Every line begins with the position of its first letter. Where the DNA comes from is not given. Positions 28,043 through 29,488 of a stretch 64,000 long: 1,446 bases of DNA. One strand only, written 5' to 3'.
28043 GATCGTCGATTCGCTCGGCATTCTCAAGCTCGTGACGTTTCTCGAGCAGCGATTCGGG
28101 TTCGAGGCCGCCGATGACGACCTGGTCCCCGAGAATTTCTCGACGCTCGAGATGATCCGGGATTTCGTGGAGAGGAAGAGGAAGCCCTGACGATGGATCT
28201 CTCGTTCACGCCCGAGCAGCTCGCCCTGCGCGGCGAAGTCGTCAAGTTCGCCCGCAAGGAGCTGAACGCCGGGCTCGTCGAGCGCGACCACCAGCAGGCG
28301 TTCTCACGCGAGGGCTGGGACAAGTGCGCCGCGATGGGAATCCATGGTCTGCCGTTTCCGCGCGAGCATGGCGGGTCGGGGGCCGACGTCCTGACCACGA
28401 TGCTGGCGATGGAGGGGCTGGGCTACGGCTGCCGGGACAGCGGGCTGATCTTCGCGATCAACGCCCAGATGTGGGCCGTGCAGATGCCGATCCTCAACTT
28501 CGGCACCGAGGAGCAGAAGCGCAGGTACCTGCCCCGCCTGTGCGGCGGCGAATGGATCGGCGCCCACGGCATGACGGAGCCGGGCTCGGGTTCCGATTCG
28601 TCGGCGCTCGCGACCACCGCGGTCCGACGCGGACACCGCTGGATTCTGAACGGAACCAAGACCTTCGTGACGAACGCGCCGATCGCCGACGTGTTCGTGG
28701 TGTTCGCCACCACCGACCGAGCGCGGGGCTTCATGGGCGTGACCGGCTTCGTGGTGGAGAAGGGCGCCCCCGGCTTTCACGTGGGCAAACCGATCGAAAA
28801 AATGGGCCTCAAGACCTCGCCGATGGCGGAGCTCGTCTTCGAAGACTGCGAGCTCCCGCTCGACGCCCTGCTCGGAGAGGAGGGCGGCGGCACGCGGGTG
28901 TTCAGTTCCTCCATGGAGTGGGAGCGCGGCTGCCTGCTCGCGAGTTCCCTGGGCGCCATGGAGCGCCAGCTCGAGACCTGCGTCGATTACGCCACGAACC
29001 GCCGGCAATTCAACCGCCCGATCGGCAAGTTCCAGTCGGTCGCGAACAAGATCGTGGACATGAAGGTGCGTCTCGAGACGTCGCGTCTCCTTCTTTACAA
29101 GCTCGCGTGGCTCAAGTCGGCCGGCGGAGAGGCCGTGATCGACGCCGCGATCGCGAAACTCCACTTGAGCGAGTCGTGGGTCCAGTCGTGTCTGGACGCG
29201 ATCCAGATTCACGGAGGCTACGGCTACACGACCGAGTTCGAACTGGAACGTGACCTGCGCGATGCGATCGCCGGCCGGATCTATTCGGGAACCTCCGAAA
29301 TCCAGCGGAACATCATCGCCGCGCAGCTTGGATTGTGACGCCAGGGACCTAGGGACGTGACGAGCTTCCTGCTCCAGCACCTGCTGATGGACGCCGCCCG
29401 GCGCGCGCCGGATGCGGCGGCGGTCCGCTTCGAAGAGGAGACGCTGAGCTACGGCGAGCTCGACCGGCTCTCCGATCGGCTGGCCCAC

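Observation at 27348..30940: Acetyltransferase / ACP / acyl-CoA dehydrogenase / adenylation cassette inside the glycan operon: a candidate carrier-protein-dependent acyl or aminoacyl decoration system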

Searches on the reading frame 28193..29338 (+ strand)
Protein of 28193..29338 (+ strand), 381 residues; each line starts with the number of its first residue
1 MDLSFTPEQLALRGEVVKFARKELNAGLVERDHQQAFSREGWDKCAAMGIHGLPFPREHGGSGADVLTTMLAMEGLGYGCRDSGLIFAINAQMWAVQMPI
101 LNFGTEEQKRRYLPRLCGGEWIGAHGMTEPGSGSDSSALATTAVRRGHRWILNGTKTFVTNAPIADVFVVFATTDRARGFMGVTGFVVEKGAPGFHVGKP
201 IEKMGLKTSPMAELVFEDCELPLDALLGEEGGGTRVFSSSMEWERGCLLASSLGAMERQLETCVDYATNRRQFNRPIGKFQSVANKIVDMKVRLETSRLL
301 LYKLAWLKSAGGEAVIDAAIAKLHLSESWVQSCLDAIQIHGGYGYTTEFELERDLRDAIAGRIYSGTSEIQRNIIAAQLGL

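Call 3: search_protein_families(library=ncbifam, proteins=[window:28193-29338:+], max_evalue=0.001)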
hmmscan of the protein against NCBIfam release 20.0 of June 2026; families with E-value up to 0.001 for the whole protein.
window:28193-29338:+ (381 aa): 22 families
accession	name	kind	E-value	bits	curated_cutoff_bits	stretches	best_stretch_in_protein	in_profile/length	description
NF053553.1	prodigi_MBC_PigA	equivalog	5.3e-136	453.7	500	1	1-381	1-381/381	prodigiosin MBC biosynthesis dehydrogenase PigA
NF045652.1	ProlPCPDhRedW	equivalog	5.7e-134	446.7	650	1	8-381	3-375/376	L-prolyl-[peptidyl-carrier protein] dehydrogenase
NF042972.1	AcrlCoAredClosAcrC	equivalog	3.1e-101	338.8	640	1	1-378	1-375/378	acryloyl-CoA reductase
NF058590.1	AcCoDHFadEBacil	equivalog_domain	2.9e-76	257.2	600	1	5-378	21-409/586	acyl-CoA dehydrogenase FadE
NF045552.1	GlutCoADH_Des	equivalog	6.4e-72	242.9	470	1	1-379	1-380/387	glutaryl-CoA dehydrogenase Acd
NF043006.1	CyhCrbnylCoADH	equivalog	6.2e-65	219.6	650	1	14-377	13-373/380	cyclohexane-1-carbonyl-CoA dehydrogenase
NF042439.1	SulpropCoADesulf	equivalog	1.1e-64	218.5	600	1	17-378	5-369/379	3-sulfinopropanoyl-CoA desulfinase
NF008997.0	PRK12341.1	equivalog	6.4e-63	213.1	537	1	1-374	1-371/382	acyl-CoA dehydrogenase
NF002885.1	PRK03354.1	equivalog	1.3e-49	169.3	540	1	1-371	1-365/378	crotonobetainyl-CoA dehydrogenase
TIGR03207.1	cyc_hxne_CoA_dh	equivalog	3.6e-45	154.3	575.35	1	7-377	3-369/372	cyclohexanecarboxyl-CoA dehydrogenase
NF052270.1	Staph_DH_FadE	equivalog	8e-41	140.1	600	1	100-379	117-393/400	acyl-CoA dehydrogenase FadE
TIGR03203.1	pimD_small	equivalog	4.3e-35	121.5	652.7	1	34-352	35-349/378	pimeloyl-CoA dehydrogenase small subunit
TIGR03204.1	pimC_large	equivalog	5.9e-32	111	623.85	1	2-334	1-331/395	pimeloyl-CoA dehydrogenase large subunit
NF007000.1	PRK09463.1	subfamily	1.2e-25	90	600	1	34-344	71-397/726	acyl-CoA dehydrogenase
NF049984.1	Rv1679_FadE16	equivalog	7e-24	84.7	600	1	16-370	8-356/371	Rv1679 family acyl-CoA dehydrogenase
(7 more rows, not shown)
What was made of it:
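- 28193..29338 (+): ACAD-fold flavoprotein of 381 aa, a predicted L-prolyl-S-carrier-protein dehydrogenase. Glu244 (28922-28924) lies in MEWERG. NCBIfam PigA scores 453.7 and RedW 446.7, both below their equivalog cutoffs (call 3).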

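Call 4: search_protein_families(library=pfam, proteins=[window:28193-29338:+], max_evalue=0.001)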
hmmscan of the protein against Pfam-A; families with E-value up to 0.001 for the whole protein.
window:28193-29338:+ (381 aa): 4 families
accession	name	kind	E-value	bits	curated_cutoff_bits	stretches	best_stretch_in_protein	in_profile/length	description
PF00441.29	Acyl-CoA_dh_1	-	4.2e-43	147.5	22.4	1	231-379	1-149/150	Acyl-CoA dehydrogenase, C-terminal domain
PF02771.21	Acyl-CoA_dh_N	-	9.2e-29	100.5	22.9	1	6-120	1-113/113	Acyl-CoA dehydrogenase, N-terminal domain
PF02770.24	Acyl-CoA_dh_M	-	9.1e-27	93.5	33.3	1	125-219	2-97/97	Acyl-CoA dehydrogenase, middle domain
PF08028.16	Acyl-CoA_dh_2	-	1.9e-13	51.3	22.7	1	250-368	5-133/134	Acyl-CoA dehydrogenase, C-terminal domain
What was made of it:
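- Checked: ACAD, 28193-29338: all three Acyl-CoA_dh domains are found (call 4).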

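Call 5: find_encoding_contigs(protein=window:28193-29335:+, flank=10000, max_places=6)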
Protein window:28193-29335:+ (381 aa): 1 contig read that carries it; 1 place shown.
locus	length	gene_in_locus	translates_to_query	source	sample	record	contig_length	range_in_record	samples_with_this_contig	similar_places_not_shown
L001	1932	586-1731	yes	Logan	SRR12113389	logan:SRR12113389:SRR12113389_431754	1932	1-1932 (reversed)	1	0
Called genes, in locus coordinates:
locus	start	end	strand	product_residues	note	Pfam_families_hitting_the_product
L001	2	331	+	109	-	?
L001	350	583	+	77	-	PF00550:PP-binding (weak)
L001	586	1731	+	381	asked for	PF02771:Acyl-CoA_dh_N, PF02770:Acyl-CoA_dh_M, PF00441:Acyl-CoA_dh_1, PF08028:Acyl-CoA_dh_2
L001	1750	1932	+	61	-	?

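Call 6: search_solved_structures(query=window:28193-29335:+, max_evalue=1e-20)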
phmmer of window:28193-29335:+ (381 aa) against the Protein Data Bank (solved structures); distinct sequences matched with E-value up to 1e-20: 77 (the best 60 are shown).
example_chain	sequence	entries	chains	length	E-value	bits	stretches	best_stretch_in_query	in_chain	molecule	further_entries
4irn_A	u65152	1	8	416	5.5e-139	466.5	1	2-381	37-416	Prolyl-ACP dehydrogenase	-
6cxt_B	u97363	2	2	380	2.1e-101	342.8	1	2-381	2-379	Butyryl-CoA dehydrogenase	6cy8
5zw0_A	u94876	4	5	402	1.4e-93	317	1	2-381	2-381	L-prolyl-[peptidyl-carrier protein] dehydrogenase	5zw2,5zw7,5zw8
6af6_A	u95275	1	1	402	9.7e-93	314.3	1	2-381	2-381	L-prolyl-[peptidyl-carrier protein] dehydrogenase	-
5ol2_C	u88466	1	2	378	6.7e-92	311.5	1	11-379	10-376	Acyl-CoA dehydrogenase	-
4l1f_A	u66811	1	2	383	1.6e-89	303.7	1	1-375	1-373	Acyl-CoA dehydrogenase domain protein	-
5lnx_A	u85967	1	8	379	2.6e-85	289.8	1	5-377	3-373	Acyl-CoA dehydrogenase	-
1buc_A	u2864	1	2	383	7.9e-83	281.7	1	17-375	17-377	BUTYRYL-COA DEHYDROGENASE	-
9w60_A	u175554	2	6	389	5.1e-82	279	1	1-378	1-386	Butyryl CoA dehydrogenase apo protein | Butyryl CoA Dehydrogenase with FAD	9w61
7y0a_A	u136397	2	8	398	4.1e-80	272.7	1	18-379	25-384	Short-chain specific acyl-CoA dehydrogenase, mitochondrial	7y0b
8sgs_A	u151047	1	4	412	4.6e-80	272.5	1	18-379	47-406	Short-chain specific acyl-CoA dehydrogenase, mitochondrial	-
2vig_A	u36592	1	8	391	2.5e-79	270.1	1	18-379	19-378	SHORT-CHAIN SPECIFIC ACYL-COA DEHYDROGENASE,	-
1jqi_A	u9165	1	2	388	1.9e-78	267.2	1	12-379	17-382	short chain acyl-CoA dehydrogenase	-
4o5m_A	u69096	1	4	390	1.5e-77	264.3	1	7-379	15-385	Isovaleryl-CoA dehydrogenase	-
4u83_A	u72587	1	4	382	2e-77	263.9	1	8-377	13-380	Acyl-CoA dehydrogenase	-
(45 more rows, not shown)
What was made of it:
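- The ACAD scores about 120 bits higher against AnaB than against the next-best chain, 6cxt_B, which is deposited as butyryl-CoA dehydrogenase but which I take to be the prolyl-CP oxidase Bmp3; it scores about 155-185 bits higher than against genuine acyl-CoA dehydrogenases (call 6).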

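Call 12: find_related_loci(query=window:28193-29335:+, collection=genome_contigs, flank=10000)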
Query window:28193-29335:+ (381 aa) in genome_contigs; peptide patterns used: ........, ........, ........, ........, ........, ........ (x = any residue, [..] = any of these).
306 stretches matched a pattern; 271 encode a relative of the query (tblastn E <= 1e-3); the best 80 are kept; 80 distinct loci.
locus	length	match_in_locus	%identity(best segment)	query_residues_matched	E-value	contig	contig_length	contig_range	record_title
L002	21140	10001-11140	82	1-380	0e+0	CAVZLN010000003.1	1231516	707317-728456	MAG: Candidatus Eisenbacteria bacterium isolate MFD05942.bin.1.102 genome assembly, contig: contig_28175, whole genome s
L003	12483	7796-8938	70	1-381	0e+0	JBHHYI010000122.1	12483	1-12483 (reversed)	MAG: bacterium isolate Maj_2_bin.63 NODE_2815_length_12483_cov_25.586981, whole genome shotgun sequence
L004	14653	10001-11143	70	1-381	0e+0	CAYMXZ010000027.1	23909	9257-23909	MAG TPA_asm: uncultured Caldithrix sp. isolate binchicken_co107_282 genome assembly, contig: NODE_5269_length_23909_cov_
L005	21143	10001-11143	68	1-381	0e+0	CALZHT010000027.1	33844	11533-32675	MAG: uncultured Desulfobulbaceae bacterium isolate FO_M_Desulfobacterota_18 genome assembly, contig: scaffold_822, whole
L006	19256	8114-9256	67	1-381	0e+0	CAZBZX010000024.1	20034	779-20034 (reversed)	MAG TPA_asm: uncultured Bacteroidales bacterium isolate binchicken_co129_655 genome assembly, contig: NODE_7726_length_2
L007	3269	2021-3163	68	1-381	0e+0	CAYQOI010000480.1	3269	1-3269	MAG TPA_asm: uncultured Cytophagia bacterium isolate SRP162660_co2_222 genome assembly, contig: NODE_30461_length_3269_c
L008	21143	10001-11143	68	1-381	0e+0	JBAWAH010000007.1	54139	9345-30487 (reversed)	MAG: Bacteroidota bacterium isolate MFD09378_ilm_asm_bin8 k127_161314, whole genome shotgun sequence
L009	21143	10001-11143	67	1-381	0e+0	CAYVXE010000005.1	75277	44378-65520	MAG TPA_asm: uncultured Calditrichaceae bacterium isolate binchicken_co253_176 genome assembly, contig: NODE_95_length_7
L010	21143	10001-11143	68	1-381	0e+0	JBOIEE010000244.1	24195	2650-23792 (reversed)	MAG: Gammaproteobacteria bacterium isolate M3-S_metawrap_bin.32 k127_2881558, whole genome shotgun sequence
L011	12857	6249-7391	67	1-381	0e+0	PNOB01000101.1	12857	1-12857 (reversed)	MAG: Desulfobacterium sp. isolate SW.3.97 SW_1003115_12857, whole genome shotgun sequence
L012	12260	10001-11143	67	1-381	1e-180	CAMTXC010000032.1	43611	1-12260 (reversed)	MAG: uncultured actinobacterium isolate G04_MAG_00059 genome assembly, contig: G04_MAG_00059_000000000003, whole genome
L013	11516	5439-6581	67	1-381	3e-180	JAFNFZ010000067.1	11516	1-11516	MAG: Chloroflexota bacterium isolate bin_27 PROKKA_contig000067, whole genome shotgun sequence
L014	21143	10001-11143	66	1-381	6e-180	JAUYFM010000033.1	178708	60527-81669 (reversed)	MAG: Smithellaceae bacterium isolate C21_metabat.bin.13 C21_k141_72654, whole genome shotgun sequence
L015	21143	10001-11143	69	1-381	8e-179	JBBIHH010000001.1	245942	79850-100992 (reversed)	MAG: Acidobacteriota bacterium isolate SIS170217_bin_11 NODE_15_length_245942_cov_16.608, whole genome shotgun sequence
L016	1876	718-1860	65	1-381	0e+0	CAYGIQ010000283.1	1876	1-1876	MAG TPA_asm: uncultured Prolixibacteraceae bacterium isolate ERP113451_co2_14 genome assembly, contig: NODE_67769_length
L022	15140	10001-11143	63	1-381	2e-173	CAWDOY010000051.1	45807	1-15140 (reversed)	MAG: uncultured delta proteobacterium isolate MFD04716.bin.2.301 genome assembly, contig: contig_78034, whole genome sho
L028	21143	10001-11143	64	1-381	6e-171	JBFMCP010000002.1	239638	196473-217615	MAG: Nitrospirota bacterium isolate MAG196 MAG196_2, whole genome shotgun sequence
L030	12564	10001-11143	62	1-381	3e-169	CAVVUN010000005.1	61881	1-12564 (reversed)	MAG: Nitrospirota bacterium isolate MFD03899.bin.2.182 genome assembly, contig: contig_26462, whole genome shotgun seque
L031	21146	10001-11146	65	1-381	2e-169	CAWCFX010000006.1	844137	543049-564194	MAG: uncultured Gemmatimonadales bacterium isolate MFD01275.bin.1.276 genome assembly, contig: contig_6416, whole genome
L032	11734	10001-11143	62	1-381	8e-169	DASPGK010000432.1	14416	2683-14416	MAG TPA_asm: Candidatus Krumholzibacteriia bacterium isolate SMAG_U16449 k141_106777, whole genome shotgun sequence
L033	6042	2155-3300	64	1-381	2e-170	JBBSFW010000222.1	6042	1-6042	MAG: Terriglobales bacterium isolate LS2_sbin.17 LS2_sbin.17_K_610757_L_6042_cov_11.0000, whole genome shotgun sequence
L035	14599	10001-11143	62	1-381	8e-168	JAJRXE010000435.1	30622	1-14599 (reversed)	MAG: Calditrichota bacterium isolate Dive96_bin3.123 k141_4319592, whole genome shotgun sequence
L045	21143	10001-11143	62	1-381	2e-162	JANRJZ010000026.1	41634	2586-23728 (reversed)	MAG: Gemmatimonadota bacterium isolate bins.22 k141_5172006, whole genome shotgun sequence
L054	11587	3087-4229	59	1-381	4e-159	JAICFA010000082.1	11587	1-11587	MAG: Candidatus Krumholzibacteriia bacterium isolate BD_ISSM_2_bin.43 k141_876244_length_11587_cov_11.3904, whole genome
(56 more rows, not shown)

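Call 18: search_protein_families(library=pfam, proteins=[L045:12619-14157:-, L031:11332-13851:+, L033:1475-2149:+, L028:16980-18149:+, L030:7520-8698:+, L022:8524-9489:+], max_evalue=0.001)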
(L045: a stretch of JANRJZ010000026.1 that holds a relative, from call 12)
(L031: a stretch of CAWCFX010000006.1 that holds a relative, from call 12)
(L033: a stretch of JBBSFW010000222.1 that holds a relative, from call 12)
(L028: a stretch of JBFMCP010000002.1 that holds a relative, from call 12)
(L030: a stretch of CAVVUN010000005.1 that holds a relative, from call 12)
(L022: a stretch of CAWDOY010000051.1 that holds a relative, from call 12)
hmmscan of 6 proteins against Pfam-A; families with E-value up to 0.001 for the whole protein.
L045:12619-14157:- (513 aa): 9 families
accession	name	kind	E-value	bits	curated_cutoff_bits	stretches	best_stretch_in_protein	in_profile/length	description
PF04820.20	Trp_halogenase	-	3.2e-35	122.3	21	2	189-466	150-394/458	Tryptophan halogenase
PF01494.25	FAD_binding_3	-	4.2e-15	56.3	22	1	94-422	2-319/349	FAD binding domain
PF12831.13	FAD_oxidored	-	5.9e-09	36.2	27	1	95-256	1-146/416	FAD dependent oxidoreductase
PF01266.30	DAO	-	5.1e-08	33.3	27.9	1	95-127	1-33/353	FAD dependent oxidoreductase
PF07992.20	Pyr_redox_2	-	3.3e-06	27.2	26.1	1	94-125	1-32/291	Pyridine nucleotide-disulphide oxidoreductase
PF13450.12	NAD_binding_8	-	4.3e-06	27.3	21.9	1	98-126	1-29/68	NAD(P)-binding Rossmann-like domain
PF00890.30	FAD_binding_2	-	5.6e-06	26.2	20.4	1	95-125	1-31/414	FAD binding domain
PF03486.20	HI0933_like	-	0.00081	19.3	50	0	95-126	2-33/244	HI0933-like protein Rossmann domain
PF01134.28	GIDA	-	0.00095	18.8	22.1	0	95-123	1-29/391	Glucose inhibited division protein A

L031:11332-13851:+ (840 aa): 1 family
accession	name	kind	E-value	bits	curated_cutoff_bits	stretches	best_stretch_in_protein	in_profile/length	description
PF13472.12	Lipase_GDSL_2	-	0.00017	22.6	32.9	0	782-822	137-178/178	GDSL-like Lipase/Acylhydrolase family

L033:1475-2149:+ (225 aa): 4 families
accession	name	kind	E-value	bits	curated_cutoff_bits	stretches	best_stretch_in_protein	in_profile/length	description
PF00132.30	Hexapep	-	9.5e-20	69.8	27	3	124-155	2-33/36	Bacterial transferase hexapeptide (six repeats)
PF14602.12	Hexapep_2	-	1.5e-10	41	27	1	160-194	2-34/34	Hexapeptide repeat of succinyl-transferase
PF25084.1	LbH_EIF2B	-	7.6e-09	36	54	2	98-147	54-102/105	EIF2B subunit epsilon LbH domain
PF21711.3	DCTN5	-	2.4e-07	31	40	1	98-150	77-128/182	Dynactin subunit 5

L028:16980-18149:+ (390 aa): 0 families

L030:7520-8698:+ (393 aa): 1 family
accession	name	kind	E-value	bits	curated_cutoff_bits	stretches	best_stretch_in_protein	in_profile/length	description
PF01041.23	DegT_DnrJ_EryC1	-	4.1e-93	312.9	19.8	1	21-369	6-359/360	DegT/DnrJ/EryC1/StrS aminotransferase family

L022:8524-9489:+ (322 aa): 4 families
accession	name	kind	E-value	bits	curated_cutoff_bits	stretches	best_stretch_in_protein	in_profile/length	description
PF00583.31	Acetyltransf_1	-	7.1e-12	46.1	20.7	1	71-158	19-114/116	Acetyltransferase (GNAT) family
PF13508.13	Acetyltransf_7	-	5.9e-10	39.8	27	1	82-158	3-80/84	Acetyltransferase (GNAT) domain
PF18014.7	Acetyltransf_18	-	8.2e-09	35.7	22.7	1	220-308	26-115/124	Acetyltransferase (GNAT) domain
PF13673.13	Acetyltransf_10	-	2.7e-05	24.6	23.6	1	79-138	28-86/128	Acetyltransferase (GNAT) domain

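Call 21: search_dna_similar(query=window:28193-29335:+, collection=plasmids, mode=protein, max_rows=25, max_evalue=1e-60)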
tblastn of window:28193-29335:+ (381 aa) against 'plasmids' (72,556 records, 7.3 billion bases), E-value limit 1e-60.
Records with a match: 648; places in all: 875; records where one place covers at least 80% of the query: 647.
Best place of each record, by identity: <60% 648.
By first word of the organism name: Rhizobium 140; Ralstonia 132; Sinorhizobium 78; Pseudosulfitobacter 21; Paracoccus 19; Streptomyces 18; Sphingobium 16; Rhodococcus 13; Azospirillum 13; Thermus 10; and 80 more.
By predicted mobility (MOB-suite, as given by PLSDB): non-mobilizable 374; mobilizable 197; conjugative 77.
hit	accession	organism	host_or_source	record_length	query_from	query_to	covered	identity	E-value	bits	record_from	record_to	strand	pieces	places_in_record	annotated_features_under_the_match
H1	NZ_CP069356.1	Microvirga sp. VF16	Vachellia farnesiana,Cell culture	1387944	1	381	100%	57.0%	4e-149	473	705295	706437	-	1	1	none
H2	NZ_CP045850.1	Streptomyces clavuligerus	pure culture single spore ...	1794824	1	381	100%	56.7%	3e-142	453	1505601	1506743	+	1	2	none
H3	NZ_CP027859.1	Streptomyces clavuligerus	Cell culture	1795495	1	381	100%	56.7%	3e-142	453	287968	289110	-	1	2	none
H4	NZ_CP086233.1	Streptomyces clavuligerus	whole organism,soil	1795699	1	381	100%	56.7%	3e-142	453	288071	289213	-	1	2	none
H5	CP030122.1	Brasilonema octagenarum UFV-E1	Eucalyptus grandis,mixed culture,leaves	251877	1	381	100%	49.9%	2e-119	387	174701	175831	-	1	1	acyl-CoA dehydrogenase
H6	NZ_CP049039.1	Pseudohalocynthiibacter aestuariivivens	pure culutre,Seawater recirculating ...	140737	1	380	100%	49.5%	9e-115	374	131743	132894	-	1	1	acyl-CoA dehydrogenase family protein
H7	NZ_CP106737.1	Roseovarius pelagicus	cell culture,Arctic seawater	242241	1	380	100%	49.5%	9e-115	374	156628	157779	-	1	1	acyl-CoA dehydrogenase family protein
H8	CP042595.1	Streptomyces albogriseolus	single cell,soil from Chengdu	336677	2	381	100%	47.9%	3e-105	347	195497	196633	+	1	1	record has no annotation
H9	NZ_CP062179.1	Mycetohabitans endofungorum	Rhizopus microsporus,bacterial ...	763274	9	381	98%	48.3%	6e-116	377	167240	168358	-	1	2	acyl-CoA dehydrogenase family protein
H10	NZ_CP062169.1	Mycetohabitans endofungorum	Rhizopus microsporus,bacterial ...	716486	9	381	98%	48.3%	9e-116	377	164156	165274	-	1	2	acyl-CoA dehydrogenase family protein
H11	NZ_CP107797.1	Streptomyces sp. NBC_00557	-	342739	1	381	100%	47.0%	3e-109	358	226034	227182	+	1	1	acyl-CoA dehydrogenase family protein | phosphopantetheine-binding protein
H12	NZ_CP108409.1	Kitasatospora sp. NBC_01300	-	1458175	3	381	99%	47.2%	5e-103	340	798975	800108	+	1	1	record has no annotation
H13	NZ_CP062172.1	Mycetohabitans rhizoxinica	Rhizopus microsporus,bacterial ...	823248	9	381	98%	48.0%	5e-117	380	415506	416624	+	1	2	acyl-CoA dehydrogenase family protein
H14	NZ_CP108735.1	Streptomyces sp. NBC_00984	-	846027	1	381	100%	46.9%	4e-113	369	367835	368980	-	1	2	acyl-CoA dehydrogenase family protein | phosphopantetheine-binding protein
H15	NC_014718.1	Mycetohabitans rhizoxinica HKI 454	-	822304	9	381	98%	47.7%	4e-117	381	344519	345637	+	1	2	acyl-CoA dehydrogenase family protein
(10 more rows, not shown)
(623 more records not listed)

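Call 22: search_solved_structures(query=window:28193-29335:+, max_evalue=1e-90, show_alignments=3)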
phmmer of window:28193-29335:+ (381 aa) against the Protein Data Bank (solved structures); distinct sequences matched with E-value up to 1e-90: 5.
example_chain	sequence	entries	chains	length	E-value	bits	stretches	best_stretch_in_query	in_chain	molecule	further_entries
4irn_A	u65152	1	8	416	5.5e-139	466.5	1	2-381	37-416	Prolyl-ACP dehydrogenase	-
6cxt_B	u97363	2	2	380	2.1e-101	342.8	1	2-381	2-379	Butyryl-CoA dehydrogenase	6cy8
5zw0_A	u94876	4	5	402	1.4e-93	317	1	2-381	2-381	L-prolyl-[peptidyl-carrier protein] dehydrogenase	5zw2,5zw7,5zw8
6af6_A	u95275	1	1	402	9.7e-93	314.3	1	2-381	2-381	L-prolyl-[peptidyl-carrier protein] dehydrogenase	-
5ol2_C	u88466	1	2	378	6.7e-92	311.5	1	11-379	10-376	Acyl-CoA dehydrogenase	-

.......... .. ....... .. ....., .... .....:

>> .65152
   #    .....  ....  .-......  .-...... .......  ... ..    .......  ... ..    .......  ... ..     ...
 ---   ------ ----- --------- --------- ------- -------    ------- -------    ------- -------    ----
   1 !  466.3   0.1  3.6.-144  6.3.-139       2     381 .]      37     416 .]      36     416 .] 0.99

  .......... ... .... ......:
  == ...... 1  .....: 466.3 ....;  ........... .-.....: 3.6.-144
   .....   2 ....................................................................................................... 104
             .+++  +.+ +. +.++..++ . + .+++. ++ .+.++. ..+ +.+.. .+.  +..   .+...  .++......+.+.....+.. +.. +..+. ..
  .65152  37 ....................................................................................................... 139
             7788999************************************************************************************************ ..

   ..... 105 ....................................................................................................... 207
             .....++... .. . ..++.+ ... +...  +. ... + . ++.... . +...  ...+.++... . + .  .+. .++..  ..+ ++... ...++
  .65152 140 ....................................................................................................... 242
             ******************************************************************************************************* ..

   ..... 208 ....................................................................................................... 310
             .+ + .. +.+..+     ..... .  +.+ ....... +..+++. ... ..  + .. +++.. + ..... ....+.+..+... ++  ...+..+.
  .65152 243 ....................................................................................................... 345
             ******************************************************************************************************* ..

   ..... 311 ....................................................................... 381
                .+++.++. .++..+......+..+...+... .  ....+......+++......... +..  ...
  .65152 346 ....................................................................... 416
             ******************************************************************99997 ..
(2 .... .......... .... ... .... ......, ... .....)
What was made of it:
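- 28193..29338 (+): Best PDB hit is AnaB (4irn) at 466 bits; 6cxt_B scores 343 and PigA 317 (calls 6, 22).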

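Call 23: get_annotated_region(hit=H1, flank=12000)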
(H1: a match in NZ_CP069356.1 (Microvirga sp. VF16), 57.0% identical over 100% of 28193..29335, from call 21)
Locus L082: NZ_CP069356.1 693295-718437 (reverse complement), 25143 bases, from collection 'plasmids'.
description: Microvirga sp. VF16 plasmid pMVF16-2, complete sequence
organism: Microvirga sp. VF16 (NCBI taxid 2807101)
taxonomy: Bacteria; Pseudomonadota; Alphaproteobacteria; Hyphomicrobiales; Methylobacteriaceae; Microvirga; Microvirga sp. VF16
host: -; source: Vachellia farnesiana,Cell culture; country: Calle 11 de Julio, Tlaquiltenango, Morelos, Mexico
typing (MOB-suite, as given by PLSDB): non-mobilizable
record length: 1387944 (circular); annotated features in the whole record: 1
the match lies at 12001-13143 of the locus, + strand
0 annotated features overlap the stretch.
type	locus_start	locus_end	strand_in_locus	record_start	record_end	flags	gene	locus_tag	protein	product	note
